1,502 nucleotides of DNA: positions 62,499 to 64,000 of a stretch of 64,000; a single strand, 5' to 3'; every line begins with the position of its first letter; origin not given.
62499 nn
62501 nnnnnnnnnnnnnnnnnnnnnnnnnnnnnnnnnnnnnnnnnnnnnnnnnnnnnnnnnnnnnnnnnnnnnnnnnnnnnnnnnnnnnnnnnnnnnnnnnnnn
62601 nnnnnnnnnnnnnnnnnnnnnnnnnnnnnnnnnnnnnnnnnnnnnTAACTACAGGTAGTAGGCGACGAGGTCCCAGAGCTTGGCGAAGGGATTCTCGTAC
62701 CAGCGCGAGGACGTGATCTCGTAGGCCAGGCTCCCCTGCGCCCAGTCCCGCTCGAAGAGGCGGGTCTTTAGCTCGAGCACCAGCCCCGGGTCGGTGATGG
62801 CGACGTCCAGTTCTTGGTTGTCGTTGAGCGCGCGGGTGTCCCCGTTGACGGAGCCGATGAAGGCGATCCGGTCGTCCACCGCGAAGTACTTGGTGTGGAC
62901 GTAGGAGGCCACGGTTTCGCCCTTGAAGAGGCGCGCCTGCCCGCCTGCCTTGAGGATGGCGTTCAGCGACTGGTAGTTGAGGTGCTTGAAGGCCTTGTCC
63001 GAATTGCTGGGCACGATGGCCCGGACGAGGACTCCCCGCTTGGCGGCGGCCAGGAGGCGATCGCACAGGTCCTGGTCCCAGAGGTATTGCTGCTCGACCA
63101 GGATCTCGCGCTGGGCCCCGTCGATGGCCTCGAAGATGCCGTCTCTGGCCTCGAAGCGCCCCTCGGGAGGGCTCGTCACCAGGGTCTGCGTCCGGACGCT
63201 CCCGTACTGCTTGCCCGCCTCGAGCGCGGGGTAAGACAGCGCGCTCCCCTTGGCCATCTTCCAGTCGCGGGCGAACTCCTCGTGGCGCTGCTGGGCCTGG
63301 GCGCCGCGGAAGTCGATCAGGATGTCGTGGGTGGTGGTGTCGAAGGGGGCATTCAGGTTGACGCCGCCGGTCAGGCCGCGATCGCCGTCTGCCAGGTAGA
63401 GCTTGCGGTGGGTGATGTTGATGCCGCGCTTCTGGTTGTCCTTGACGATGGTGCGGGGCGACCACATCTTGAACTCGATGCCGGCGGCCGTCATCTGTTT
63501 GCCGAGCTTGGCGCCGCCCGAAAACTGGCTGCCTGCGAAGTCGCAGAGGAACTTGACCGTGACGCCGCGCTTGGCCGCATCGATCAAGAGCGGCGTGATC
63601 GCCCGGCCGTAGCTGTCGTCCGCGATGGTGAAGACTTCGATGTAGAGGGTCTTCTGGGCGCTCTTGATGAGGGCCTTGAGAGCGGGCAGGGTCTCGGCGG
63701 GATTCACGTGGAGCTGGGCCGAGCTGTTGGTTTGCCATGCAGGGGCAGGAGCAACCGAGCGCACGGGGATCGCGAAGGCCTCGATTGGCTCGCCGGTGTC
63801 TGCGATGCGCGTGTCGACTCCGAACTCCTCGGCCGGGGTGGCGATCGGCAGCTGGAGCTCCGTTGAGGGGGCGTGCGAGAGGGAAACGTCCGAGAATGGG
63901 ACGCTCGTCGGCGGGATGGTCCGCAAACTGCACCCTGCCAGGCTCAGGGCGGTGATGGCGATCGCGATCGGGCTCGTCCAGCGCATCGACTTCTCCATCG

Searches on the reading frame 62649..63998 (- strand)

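Call 54: search_protein_families(library=pfam, proteins=[window:62649-63998:-], max_evalue=0.0001)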
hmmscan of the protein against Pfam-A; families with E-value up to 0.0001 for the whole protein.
window:62649-63998:- (449 aa): 3 families
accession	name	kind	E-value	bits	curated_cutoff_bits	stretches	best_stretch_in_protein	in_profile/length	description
PF13091.12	PLDc_2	-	4e-38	130.7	27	2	289-419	2-132/132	PLD-like domain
PF00614.28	PLDc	-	4.1e-08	33.3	21.9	0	367-385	5-23/28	Phospholipase D Active site motif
PF11495.14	Regulator_TrmB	-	1.7e-05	24.6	22.2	0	280-354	7-81/233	Archaeal transcriptional regulator TrmB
